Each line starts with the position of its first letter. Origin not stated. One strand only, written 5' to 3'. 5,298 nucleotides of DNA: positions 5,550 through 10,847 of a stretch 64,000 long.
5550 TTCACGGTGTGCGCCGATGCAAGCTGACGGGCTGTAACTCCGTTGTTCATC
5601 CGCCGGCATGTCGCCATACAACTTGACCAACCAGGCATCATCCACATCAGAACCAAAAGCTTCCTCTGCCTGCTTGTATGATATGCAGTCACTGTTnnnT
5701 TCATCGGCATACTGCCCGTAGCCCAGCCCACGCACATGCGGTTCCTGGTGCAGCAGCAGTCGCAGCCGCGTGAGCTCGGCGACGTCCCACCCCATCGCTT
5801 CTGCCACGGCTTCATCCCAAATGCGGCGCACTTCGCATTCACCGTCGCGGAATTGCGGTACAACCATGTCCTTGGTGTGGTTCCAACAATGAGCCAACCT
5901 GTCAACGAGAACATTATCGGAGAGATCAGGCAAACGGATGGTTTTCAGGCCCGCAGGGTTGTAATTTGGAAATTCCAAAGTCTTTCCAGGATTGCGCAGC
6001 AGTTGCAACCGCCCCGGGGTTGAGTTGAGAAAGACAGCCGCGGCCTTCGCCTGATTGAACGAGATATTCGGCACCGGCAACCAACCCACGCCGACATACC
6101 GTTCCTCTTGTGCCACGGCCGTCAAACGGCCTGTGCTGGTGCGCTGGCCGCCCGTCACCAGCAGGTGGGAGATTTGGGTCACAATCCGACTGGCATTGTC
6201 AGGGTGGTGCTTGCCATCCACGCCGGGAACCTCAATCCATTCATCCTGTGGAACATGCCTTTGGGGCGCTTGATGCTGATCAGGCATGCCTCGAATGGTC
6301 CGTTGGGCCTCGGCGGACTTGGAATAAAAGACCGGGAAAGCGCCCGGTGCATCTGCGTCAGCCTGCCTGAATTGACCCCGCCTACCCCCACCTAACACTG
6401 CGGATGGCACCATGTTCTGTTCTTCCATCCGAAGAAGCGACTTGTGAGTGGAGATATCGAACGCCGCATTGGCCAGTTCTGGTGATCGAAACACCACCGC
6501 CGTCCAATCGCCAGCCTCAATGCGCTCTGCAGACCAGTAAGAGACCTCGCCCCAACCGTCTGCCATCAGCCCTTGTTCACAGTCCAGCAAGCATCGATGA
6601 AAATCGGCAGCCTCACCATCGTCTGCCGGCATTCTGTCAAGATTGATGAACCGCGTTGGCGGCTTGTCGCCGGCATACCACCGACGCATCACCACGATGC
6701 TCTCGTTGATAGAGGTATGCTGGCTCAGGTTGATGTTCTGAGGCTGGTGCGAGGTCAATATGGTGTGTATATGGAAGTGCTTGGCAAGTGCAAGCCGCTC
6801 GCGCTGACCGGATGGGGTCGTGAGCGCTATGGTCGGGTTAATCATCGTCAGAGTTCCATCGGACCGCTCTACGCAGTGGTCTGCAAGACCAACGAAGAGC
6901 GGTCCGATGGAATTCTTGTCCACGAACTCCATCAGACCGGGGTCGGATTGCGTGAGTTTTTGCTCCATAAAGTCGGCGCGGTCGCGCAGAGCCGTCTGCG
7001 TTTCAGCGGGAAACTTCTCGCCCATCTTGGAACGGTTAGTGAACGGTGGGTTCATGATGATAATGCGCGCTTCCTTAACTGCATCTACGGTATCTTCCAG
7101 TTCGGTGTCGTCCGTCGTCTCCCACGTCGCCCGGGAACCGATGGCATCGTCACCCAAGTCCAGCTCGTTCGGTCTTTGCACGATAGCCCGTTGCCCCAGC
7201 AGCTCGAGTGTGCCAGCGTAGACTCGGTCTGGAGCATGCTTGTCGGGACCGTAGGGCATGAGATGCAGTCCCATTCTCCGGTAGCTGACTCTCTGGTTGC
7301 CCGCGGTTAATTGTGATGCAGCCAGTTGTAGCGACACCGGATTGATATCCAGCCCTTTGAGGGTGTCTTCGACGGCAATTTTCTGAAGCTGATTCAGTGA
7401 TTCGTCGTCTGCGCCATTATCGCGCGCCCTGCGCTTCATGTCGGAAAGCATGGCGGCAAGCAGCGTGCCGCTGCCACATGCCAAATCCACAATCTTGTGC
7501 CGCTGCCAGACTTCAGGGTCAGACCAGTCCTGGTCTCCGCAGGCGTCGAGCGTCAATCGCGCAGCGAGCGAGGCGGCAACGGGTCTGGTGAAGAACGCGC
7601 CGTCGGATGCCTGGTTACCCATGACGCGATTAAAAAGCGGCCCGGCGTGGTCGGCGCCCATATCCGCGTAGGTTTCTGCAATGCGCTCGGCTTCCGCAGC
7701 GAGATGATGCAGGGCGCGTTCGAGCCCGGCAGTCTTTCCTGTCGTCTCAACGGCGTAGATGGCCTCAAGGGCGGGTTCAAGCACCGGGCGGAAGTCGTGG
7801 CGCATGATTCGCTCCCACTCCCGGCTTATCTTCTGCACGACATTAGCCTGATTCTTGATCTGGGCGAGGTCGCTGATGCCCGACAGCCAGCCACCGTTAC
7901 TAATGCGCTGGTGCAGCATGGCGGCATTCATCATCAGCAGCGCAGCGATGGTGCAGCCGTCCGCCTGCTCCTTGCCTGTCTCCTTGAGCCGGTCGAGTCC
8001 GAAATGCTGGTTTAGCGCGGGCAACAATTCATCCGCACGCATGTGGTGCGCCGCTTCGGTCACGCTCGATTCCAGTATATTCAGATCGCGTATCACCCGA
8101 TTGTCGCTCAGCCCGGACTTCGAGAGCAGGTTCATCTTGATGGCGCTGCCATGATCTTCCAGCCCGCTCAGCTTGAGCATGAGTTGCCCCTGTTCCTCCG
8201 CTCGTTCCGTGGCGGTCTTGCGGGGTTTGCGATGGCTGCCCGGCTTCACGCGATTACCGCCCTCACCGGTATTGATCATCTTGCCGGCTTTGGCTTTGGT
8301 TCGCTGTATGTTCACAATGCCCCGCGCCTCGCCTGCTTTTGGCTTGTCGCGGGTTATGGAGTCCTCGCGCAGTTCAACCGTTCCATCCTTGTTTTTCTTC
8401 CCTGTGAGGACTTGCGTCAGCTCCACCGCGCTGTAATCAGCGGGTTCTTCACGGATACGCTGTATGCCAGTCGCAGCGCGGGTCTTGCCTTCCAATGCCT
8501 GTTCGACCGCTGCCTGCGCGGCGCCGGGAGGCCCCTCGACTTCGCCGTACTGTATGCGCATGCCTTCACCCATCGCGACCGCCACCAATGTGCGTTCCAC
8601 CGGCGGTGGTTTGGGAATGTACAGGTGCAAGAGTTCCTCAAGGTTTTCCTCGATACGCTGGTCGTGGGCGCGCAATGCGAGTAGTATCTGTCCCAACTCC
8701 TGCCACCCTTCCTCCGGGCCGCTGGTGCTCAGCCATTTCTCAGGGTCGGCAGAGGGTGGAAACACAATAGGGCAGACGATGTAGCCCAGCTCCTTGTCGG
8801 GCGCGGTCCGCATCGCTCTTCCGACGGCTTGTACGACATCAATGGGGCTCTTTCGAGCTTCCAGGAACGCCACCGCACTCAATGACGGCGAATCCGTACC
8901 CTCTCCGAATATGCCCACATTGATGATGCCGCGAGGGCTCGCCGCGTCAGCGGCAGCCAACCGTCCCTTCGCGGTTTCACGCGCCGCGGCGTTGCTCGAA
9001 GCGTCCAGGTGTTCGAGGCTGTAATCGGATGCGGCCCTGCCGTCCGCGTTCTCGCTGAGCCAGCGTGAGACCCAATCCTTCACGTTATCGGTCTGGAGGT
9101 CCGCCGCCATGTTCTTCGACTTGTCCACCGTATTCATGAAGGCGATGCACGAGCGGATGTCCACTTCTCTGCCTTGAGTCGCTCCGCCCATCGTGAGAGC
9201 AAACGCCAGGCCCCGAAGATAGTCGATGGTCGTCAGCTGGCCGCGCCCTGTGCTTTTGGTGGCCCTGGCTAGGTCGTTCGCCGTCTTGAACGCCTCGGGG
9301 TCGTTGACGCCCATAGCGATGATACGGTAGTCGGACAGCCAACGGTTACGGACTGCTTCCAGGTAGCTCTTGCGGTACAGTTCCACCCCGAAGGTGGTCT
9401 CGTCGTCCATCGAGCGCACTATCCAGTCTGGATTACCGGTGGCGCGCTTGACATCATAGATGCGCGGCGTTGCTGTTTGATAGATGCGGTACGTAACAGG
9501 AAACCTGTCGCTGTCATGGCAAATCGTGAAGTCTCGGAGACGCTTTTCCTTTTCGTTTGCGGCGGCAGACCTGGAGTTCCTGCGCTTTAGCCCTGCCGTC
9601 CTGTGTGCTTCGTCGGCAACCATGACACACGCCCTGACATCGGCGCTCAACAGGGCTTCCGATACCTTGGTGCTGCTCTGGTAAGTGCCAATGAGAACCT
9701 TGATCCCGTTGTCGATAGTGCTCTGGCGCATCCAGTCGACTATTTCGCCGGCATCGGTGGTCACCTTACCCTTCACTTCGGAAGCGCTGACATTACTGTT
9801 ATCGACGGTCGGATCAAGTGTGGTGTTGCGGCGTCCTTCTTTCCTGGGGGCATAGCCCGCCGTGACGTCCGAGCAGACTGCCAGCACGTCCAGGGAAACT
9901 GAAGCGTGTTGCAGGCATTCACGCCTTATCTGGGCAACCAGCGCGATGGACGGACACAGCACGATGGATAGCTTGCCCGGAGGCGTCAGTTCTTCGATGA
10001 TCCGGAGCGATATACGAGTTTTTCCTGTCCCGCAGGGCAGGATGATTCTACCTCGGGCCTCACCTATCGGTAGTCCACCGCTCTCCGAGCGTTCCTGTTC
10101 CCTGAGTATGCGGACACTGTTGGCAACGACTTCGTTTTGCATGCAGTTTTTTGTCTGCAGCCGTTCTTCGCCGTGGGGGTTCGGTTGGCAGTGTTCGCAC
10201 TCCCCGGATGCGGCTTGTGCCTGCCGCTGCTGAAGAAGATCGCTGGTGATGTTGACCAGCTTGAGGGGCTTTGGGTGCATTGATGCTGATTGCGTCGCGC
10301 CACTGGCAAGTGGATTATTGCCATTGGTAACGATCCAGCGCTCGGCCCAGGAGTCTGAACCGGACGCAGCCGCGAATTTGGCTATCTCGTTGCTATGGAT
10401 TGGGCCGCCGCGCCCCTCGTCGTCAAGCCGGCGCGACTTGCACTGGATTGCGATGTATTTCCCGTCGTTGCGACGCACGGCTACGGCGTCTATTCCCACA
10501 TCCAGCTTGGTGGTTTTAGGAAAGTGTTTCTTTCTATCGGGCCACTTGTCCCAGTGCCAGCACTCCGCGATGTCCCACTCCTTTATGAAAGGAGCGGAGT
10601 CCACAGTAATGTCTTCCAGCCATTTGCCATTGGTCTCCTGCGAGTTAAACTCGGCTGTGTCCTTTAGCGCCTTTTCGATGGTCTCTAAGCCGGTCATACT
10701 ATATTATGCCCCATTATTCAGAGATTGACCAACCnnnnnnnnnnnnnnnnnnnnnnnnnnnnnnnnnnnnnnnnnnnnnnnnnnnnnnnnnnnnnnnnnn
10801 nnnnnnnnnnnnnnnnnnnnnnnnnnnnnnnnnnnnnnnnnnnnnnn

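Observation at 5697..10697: Intact single-chain Type ISP-like restriction-modification enzyme (Mrr nuclease, helicase, gamma N6A-MTase, TRD)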

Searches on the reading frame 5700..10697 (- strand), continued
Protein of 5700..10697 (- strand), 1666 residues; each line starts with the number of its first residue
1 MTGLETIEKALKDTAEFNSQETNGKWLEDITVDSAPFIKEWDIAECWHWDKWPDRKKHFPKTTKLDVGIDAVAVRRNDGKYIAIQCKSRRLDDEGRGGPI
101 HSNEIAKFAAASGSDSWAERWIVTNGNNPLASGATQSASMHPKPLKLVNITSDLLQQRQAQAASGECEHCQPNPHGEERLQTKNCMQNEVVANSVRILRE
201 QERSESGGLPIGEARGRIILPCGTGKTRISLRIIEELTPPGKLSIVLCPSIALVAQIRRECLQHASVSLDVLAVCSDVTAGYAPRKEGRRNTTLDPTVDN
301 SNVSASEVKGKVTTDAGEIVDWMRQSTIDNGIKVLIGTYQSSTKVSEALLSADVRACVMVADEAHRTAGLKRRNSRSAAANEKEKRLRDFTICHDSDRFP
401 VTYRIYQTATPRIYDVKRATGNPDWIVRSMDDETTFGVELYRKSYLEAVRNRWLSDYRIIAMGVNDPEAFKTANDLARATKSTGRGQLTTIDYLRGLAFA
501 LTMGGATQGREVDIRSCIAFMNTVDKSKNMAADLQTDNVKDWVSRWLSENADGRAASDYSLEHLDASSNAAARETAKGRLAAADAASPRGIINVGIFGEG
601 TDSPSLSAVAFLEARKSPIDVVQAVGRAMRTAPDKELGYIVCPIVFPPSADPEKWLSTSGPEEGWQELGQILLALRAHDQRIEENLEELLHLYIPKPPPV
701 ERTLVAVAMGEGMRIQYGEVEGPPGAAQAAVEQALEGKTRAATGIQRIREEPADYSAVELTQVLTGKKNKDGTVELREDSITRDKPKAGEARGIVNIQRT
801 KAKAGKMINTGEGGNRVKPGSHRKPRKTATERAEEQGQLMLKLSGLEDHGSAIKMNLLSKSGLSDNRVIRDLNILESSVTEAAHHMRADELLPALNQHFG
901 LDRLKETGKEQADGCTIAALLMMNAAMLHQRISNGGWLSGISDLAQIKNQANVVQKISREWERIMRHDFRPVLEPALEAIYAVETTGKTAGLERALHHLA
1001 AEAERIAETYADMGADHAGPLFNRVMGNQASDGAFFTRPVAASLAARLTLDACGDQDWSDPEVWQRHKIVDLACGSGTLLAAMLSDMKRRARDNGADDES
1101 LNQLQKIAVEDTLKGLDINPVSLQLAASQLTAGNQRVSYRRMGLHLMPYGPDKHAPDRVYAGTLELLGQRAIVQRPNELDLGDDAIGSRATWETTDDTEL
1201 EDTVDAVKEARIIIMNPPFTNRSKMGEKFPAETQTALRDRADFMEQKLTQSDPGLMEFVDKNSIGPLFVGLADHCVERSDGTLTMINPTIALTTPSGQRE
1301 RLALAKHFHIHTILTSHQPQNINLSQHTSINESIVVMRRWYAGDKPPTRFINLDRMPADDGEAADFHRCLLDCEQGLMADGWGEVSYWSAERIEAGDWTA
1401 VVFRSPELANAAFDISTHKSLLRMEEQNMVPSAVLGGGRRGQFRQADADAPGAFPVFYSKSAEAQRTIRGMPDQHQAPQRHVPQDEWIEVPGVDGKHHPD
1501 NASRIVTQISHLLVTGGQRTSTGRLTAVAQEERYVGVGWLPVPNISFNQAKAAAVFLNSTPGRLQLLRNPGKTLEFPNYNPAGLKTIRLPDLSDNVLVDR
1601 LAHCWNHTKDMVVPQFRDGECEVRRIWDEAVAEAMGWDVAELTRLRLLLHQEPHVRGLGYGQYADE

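Call 45: search_solved_structures(query=A2, max_evalue=0.01, show_alignments=1)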
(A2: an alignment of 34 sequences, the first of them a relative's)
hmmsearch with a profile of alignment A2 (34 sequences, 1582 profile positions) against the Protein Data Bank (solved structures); distinct sequences matched with E-value up to 0.01: 37.
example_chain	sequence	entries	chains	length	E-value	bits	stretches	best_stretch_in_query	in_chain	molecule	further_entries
4xqk_A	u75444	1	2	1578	3.1e-163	548.5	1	9-831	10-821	LlaBIII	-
5ffj_A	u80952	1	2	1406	2.3e-133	449.4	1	166-831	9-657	Endonuclease and methylase LlaGI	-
7clg_A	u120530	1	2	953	1.2e-12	49.3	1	530-614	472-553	Putative helicase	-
6jde_B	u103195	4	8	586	2.5e-11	45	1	559-615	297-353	Putative DNA repair helicase RadD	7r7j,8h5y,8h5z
1wp9_A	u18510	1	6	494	5.8e-11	43.8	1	193-243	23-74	ATP-dependent RNA helicase, putative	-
6p66_A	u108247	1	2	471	1.4e-10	42.5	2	539-611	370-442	DNA repair protein RAD25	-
2fwr_A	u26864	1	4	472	1.4e-10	42.5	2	539-611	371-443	DNA repair protein RAD25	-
6p4f_A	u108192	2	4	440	3.3e-09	37.9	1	192-240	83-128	DNA-dependent ATPase XPBII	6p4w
5tnu_A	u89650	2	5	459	3.8e-09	37.7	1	192-240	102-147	DNA-dependent ATPase XPBII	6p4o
7qw5_A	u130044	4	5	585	4.3e-09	37.5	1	967-1028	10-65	Modification methylase BseCI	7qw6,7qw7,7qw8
3h1t_A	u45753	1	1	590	5.3e-09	37.2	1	404-608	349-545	Type I site-specific restriction-modification system, R (Restriction) subunit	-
9gy7_E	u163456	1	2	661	1.2e-07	32.7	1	515-614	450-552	UvrABC system protein B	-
8c45_A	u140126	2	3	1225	3.3e-07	31.3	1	1007-1076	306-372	site-specific DNA-methyltransferase (adenine-specific)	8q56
9ewz_C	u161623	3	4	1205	6.1e-07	30.4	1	1007-1076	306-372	Adenine-specific methyltransferase BrxX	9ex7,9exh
8zek_A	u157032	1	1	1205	6.6e-07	30.3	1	1007-1076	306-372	site-specific DNA-methyltransferase (adenine-specific)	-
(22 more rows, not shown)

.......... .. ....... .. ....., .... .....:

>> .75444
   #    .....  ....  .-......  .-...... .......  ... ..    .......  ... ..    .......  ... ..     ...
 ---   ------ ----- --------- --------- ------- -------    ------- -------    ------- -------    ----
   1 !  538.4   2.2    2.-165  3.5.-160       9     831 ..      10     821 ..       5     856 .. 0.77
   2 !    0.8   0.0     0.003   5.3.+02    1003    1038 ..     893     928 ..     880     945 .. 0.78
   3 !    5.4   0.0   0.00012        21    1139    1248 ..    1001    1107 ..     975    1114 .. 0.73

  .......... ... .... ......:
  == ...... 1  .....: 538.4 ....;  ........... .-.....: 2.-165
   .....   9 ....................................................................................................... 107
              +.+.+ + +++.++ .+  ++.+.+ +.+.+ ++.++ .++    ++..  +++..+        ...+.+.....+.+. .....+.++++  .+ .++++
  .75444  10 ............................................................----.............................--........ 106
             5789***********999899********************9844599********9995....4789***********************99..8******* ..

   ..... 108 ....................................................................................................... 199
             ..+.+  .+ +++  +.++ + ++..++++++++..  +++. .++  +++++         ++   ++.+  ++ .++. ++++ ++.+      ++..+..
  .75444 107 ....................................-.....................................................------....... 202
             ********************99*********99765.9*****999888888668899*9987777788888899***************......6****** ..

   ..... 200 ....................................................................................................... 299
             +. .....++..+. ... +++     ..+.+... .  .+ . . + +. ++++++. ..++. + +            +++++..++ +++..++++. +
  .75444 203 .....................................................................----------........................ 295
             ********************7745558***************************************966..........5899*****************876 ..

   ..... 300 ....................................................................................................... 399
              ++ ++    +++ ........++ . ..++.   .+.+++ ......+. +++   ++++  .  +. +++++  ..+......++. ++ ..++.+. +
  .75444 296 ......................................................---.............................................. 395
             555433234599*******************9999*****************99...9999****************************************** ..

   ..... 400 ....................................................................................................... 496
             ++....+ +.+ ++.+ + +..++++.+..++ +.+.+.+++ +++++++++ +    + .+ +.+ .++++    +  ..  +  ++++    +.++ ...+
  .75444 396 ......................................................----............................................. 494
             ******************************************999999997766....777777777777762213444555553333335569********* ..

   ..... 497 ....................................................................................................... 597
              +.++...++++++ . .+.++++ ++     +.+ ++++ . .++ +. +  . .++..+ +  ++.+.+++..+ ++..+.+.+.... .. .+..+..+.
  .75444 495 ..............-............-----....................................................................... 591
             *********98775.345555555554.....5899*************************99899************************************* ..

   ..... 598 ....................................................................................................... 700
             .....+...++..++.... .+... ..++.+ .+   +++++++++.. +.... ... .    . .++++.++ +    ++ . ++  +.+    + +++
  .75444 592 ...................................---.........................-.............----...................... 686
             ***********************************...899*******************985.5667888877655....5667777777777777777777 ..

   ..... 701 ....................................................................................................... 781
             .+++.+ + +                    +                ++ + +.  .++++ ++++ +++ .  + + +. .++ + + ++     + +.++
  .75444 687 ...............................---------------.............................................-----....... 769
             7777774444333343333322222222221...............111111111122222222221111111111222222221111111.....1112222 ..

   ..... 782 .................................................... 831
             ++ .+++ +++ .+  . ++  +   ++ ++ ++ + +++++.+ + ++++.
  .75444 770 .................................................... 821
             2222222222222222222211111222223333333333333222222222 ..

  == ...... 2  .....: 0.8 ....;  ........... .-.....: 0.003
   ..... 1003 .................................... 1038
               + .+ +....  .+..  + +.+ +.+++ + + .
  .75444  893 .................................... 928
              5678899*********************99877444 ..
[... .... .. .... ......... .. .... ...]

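Call 46: find_homologous_proteins(query=A2, max_evalue=1e-30)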
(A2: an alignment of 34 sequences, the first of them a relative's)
Query A2 (34 sequences) (1666 aa, profile of the alignment): 1371 proteins with E <= 1e-30 among 8000 candidates; the best 120 are listed.
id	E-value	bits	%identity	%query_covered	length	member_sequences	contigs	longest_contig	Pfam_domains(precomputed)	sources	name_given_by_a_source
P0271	0.0e+0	2066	62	100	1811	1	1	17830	PF13156.13,PF00270.36,PF04851.22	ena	-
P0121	0.0e+0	2058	58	99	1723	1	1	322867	PF13156.13,PF00270.36,PF00271.38,PF04851.22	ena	-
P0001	0.0e+0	2055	100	100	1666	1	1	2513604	PF13156.13,PF04851.22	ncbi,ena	-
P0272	0.0e+0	2051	62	100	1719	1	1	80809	PF13156.13,PF04851.22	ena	-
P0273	0.0e+0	2050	62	100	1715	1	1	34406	PF13156.13,PF04851.22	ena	-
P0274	0.0e+0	2047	62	100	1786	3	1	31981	PF13156.13,PF00271.38,PF04851.22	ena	-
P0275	0.0e+0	2046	61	100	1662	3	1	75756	PF13156.13,PF00270.36,PF00271.38,PF04851.22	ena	-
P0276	0.0e+0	2045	64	99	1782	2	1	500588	PF13156.13,PF00271.38,PF04851.22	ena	-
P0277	0.0e+0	2044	62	100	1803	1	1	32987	PF13156.13,PF00271.38,PF04851.22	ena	-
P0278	0.0e+0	2043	62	100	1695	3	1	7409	PF13156.13,PF04851.22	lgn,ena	-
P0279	0.0e+0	2042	61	100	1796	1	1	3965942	PF13156.13,PF04851.22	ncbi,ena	-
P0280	0.0e+0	2042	58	100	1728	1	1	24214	PF13156.13,PF00270.36,PF00271.38,PF04851.22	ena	-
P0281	0.0e+0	2042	61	100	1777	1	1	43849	PF13156.13,PF00270.36,PF04851.22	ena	-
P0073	0.0e+0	2041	75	100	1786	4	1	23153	PF13156.13,PF04851.22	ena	-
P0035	0.0e+0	2040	78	100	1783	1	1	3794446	PF13156.13,PF04851.22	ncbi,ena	-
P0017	0.0e+0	2036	74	100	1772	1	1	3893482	PF13156.13,PF04851.22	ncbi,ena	-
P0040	0.0e+0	2018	76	100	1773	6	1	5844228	PF13156.13,PF04851.22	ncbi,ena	-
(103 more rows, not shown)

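Call 61: list_cluster_members(proteins=[P0001])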
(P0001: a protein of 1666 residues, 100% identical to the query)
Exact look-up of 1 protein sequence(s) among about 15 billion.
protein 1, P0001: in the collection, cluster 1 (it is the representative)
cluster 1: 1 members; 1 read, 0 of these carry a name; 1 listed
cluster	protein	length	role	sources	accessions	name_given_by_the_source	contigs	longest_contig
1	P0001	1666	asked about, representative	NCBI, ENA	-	-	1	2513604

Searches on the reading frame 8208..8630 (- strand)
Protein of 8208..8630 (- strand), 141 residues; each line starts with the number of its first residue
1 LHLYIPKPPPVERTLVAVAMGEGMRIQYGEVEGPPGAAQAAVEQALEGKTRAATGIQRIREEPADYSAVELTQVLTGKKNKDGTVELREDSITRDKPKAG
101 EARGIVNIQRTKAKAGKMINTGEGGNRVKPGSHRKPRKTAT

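Call 88: predict_structure(alignment_id=A4)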
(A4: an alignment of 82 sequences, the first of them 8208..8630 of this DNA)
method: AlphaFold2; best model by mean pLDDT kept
length: 141 residues; sequences in the alignment: 82
mean_pLDDT: 83.6   pTM: 0.75
mean pLDDT of the five models: 83.6, 82.9, 82.3, 80.1, 79.2
residues with pLDDT >= 90: 65; 70-90: 53; 50-70: 21; < 50: 2
segments of 3 or more residues with pLDDT < 50: none
pLDDT, mean of each block of 10 residues (from residue 1): 69 92 87 90 92 88 62 92 92 87 84 94 89 57 47
secondary structure, 60 per line:
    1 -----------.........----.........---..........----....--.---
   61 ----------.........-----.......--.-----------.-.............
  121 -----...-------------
elements in order: E12-20 E25-33 H37-46 H51-54 E71-79 E85-91 H108-120 E126-128
